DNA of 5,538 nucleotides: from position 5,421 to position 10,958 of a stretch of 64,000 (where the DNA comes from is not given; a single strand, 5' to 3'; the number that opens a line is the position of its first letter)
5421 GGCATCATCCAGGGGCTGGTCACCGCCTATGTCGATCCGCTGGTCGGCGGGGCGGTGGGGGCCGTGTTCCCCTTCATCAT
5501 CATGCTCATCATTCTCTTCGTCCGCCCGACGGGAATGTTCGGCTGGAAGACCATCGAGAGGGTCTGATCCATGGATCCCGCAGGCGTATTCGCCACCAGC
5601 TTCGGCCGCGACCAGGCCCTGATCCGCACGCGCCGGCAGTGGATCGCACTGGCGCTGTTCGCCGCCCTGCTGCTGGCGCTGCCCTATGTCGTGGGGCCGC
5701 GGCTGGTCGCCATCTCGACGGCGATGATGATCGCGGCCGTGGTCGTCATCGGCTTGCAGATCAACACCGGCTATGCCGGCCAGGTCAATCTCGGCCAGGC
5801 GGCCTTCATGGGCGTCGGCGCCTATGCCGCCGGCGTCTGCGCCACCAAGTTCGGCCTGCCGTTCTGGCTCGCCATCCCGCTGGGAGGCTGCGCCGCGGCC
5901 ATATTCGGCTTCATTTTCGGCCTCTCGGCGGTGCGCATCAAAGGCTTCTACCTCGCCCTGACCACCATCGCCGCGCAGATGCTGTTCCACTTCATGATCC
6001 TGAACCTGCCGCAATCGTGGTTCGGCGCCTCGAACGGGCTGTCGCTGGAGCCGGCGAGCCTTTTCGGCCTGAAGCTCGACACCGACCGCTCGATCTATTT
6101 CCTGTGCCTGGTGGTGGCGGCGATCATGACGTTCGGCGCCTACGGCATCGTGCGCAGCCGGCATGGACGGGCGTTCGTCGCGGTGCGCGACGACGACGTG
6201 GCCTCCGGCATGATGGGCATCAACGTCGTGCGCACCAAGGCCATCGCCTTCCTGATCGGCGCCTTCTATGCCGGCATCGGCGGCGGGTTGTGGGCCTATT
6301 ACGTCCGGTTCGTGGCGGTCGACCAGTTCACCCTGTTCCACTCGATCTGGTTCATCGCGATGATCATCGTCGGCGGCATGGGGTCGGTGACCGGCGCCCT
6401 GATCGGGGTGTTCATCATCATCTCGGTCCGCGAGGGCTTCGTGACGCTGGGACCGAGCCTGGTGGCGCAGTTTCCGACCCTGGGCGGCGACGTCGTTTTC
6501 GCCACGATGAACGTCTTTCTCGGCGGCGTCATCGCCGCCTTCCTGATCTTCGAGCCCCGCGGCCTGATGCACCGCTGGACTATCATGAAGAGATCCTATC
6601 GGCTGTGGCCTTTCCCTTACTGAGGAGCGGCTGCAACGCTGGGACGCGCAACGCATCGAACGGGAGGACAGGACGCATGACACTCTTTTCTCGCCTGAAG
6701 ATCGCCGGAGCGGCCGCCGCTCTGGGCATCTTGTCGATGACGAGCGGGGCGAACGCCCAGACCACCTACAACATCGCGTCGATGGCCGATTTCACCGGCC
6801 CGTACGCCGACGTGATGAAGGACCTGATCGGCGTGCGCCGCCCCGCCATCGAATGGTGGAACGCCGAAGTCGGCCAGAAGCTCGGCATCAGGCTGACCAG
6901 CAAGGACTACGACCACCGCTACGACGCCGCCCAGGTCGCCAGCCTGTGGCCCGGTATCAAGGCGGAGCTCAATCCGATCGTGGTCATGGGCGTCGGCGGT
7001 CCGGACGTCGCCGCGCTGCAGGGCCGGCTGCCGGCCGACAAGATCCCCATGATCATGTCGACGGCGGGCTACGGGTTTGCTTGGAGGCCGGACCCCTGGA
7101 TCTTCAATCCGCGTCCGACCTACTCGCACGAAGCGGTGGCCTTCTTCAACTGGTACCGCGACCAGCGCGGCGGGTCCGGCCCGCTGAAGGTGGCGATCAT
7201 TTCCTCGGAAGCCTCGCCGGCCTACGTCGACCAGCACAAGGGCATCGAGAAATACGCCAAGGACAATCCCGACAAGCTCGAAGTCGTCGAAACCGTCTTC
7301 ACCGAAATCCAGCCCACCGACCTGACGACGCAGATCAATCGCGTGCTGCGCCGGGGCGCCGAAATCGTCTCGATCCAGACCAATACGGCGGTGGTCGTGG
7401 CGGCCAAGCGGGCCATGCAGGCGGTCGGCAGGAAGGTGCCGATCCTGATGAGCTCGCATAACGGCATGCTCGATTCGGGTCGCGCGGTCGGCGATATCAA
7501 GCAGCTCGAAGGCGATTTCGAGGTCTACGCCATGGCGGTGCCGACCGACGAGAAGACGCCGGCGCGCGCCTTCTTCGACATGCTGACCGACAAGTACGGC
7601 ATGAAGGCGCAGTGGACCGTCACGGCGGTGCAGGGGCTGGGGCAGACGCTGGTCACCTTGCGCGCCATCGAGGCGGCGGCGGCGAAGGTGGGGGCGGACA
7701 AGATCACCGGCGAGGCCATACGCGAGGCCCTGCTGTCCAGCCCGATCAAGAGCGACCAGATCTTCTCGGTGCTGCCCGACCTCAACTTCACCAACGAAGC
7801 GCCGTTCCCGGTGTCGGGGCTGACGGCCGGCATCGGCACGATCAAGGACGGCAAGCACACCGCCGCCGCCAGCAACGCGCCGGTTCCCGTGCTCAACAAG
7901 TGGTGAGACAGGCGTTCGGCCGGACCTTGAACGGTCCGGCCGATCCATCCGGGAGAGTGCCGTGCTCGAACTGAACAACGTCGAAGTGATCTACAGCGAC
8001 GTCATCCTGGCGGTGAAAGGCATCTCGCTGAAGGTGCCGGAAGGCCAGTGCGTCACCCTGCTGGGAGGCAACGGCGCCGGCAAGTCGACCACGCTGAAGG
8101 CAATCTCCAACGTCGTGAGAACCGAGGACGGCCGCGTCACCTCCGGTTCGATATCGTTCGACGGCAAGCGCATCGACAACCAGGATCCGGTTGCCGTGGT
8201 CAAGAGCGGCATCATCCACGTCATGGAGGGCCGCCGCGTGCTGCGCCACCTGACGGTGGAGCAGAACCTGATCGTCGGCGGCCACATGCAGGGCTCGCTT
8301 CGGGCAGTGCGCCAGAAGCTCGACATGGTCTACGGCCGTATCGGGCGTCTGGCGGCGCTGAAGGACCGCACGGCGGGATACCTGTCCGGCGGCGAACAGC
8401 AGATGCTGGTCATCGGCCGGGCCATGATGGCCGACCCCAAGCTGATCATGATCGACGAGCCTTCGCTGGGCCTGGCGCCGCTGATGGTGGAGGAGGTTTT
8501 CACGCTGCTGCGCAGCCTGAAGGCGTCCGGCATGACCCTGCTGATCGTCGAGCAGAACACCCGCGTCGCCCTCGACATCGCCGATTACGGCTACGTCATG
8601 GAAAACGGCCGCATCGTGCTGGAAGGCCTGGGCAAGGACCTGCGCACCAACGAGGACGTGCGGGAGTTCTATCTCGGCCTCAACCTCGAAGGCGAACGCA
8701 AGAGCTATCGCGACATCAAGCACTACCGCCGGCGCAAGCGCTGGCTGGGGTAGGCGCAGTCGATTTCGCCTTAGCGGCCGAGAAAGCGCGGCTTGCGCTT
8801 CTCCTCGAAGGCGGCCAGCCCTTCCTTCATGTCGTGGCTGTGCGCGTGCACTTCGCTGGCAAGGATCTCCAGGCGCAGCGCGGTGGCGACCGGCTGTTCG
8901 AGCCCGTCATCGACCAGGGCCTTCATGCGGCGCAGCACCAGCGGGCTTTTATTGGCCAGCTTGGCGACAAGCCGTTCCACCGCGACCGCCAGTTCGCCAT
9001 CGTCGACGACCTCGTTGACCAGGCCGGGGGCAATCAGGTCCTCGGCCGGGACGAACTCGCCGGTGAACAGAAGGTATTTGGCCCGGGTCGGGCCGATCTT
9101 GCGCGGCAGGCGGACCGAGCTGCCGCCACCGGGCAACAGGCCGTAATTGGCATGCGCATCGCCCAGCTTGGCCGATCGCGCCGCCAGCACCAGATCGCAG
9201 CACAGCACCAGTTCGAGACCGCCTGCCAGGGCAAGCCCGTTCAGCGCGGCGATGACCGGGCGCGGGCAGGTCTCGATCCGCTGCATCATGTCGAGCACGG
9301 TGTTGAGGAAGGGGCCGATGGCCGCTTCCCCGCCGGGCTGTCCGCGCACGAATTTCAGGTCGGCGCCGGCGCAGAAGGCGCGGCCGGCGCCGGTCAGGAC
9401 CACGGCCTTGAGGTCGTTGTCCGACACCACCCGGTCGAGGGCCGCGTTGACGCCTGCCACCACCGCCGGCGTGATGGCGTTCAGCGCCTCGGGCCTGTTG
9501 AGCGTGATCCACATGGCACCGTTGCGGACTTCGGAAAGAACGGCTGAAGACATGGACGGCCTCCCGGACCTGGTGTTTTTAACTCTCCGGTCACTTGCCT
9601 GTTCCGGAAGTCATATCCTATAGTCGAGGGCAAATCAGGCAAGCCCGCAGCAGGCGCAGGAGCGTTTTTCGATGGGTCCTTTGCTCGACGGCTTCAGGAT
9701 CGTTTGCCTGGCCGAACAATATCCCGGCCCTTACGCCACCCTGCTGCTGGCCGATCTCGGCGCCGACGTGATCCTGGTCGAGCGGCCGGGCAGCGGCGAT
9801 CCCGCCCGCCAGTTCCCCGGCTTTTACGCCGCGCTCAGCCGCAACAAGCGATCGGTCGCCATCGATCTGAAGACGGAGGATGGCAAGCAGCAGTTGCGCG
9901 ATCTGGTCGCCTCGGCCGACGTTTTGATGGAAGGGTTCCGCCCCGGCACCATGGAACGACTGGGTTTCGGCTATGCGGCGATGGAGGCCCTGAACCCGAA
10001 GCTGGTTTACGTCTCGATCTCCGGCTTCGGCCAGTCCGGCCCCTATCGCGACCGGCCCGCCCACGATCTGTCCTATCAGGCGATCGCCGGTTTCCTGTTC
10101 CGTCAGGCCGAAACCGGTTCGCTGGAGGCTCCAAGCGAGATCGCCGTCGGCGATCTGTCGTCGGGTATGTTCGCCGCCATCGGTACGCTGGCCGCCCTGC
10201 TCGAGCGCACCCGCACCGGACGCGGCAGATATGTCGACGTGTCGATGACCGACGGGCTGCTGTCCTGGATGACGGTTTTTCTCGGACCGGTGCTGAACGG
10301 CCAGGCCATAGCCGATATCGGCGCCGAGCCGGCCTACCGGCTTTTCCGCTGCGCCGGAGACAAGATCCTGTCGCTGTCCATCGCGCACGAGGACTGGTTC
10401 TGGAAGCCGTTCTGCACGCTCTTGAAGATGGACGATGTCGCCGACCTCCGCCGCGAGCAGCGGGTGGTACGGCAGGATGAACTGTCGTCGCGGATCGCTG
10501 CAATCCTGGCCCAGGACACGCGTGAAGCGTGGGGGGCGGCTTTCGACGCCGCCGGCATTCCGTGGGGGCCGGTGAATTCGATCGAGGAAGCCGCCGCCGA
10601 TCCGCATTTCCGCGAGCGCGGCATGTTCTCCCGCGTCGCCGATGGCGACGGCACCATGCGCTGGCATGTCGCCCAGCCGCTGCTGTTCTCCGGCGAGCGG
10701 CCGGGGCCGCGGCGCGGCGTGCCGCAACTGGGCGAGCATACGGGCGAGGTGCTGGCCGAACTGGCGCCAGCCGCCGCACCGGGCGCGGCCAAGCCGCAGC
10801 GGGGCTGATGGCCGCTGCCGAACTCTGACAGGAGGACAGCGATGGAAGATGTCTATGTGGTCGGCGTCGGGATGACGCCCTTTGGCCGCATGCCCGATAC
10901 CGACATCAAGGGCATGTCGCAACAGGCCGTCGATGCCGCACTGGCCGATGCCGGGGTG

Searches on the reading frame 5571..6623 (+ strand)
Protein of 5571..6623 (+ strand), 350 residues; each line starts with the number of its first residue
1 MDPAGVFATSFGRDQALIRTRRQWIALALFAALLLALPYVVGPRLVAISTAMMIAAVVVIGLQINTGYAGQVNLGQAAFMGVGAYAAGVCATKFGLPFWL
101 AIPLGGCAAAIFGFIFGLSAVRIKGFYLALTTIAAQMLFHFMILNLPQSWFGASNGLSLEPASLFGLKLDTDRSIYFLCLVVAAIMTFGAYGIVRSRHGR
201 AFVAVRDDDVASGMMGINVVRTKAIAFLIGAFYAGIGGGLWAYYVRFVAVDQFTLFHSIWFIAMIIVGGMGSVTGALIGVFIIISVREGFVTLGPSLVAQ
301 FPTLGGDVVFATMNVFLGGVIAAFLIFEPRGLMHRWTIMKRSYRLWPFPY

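Call 64: search_protein_families(library=pfam, proteins=[window:5571-6623:+], max_evalue=0.00001)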
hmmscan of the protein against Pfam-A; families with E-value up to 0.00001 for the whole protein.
window:5571-6623:+ (350 aa): 1 family
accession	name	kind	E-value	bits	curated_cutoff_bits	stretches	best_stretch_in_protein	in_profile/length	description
PF02653.21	BPD_transp_2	-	5.7e-35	121.2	26.8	1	46-302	3-253/269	Branched-chain amino acid transport system / permease component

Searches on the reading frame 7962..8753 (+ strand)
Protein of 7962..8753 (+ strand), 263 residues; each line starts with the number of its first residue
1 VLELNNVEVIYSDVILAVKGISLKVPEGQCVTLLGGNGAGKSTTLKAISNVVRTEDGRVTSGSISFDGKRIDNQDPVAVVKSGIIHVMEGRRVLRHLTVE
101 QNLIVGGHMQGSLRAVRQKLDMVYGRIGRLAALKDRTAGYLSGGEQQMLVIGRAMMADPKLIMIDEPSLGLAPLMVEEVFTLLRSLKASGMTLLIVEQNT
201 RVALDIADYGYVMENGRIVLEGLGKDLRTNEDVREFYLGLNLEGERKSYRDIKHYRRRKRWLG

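Call 64: search_protein_families(library=pfam, proteins=[window:7962-8753:+], max_evalue=0.00001)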
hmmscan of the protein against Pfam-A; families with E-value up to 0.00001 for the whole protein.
window:7962-8753:+ (263 aa): 2 families
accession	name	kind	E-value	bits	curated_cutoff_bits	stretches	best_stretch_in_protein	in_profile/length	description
PF00005.33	ABC_tran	-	1.7e-26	93.9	25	1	19-168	2-136/137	ABC transporter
PF13304.12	AAA_21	-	1.2e-08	35.8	27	0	33-93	4-72/304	AAA domain, putative AbiEii toxin, Type IV TA system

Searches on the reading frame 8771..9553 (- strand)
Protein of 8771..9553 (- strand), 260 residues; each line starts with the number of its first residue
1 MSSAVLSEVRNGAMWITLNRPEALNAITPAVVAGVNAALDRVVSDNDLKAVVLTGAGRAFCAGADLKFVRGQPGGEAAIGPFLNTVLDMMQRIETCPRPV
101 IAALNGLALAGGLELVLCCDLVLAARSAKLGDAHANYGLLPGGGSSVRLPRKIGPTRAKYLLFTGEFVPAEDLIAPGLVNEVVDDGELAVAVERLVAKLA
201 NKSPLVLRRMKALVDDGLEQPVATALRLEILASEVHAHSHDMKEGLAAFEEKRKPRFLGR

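Call 64: search_protein_families(library=pfam, proteins=[window:8771-9553:-], max_evalue=0.00001)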
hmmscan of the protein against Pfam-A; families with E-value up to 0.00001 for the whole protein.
window:8771-9553:- (260 aa): 2 families
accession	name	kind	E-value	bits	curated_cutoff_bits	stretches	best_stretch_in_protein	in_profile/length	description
PF00378.25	ECH_1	-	1.7e-59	201.6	27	1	10-258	3-249/251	Enoyl-CoA hydratase/isomerase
PF16113.10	ECH_2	-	1.1e-33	117.5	27.2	1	15-197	3-186/335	Enoyl-CoA hydratase/isomerase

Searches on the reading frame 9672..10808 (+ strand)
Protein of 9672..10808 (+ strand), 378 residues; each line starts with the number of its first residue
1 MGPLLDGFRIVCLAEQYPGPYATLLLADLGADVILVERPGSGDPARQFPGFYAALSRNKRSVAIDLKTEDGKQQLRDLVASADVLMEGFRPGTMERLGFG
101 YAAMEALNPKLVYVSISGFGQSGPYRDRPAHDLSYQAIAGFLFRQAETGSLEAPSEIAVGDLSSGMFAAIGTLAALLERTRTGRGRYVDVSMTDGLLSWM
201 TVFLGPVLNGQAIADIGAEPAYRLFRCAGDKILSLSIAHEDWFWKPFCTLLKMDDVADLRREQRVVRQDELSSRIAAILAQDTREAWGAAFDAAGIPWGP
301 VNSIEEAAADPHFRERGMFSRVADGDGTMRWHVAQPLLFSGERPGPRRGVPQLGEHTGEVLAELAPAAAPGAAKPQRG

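Call 64: search_protein_families(library=pfam, proteins=[window:9672-10808:+], max_evalue=0.00001)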
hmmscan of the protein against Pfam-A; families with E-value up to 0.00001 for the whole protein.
window:9672-10808:+ (378 aa): 1 family
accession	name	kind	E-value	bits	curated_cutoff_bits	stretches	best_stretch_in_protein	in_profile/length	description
PF02515.22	CoA_transf_3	-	8.1e-102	341.5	23.3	1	5-357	1-366/366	CoA-transferase family III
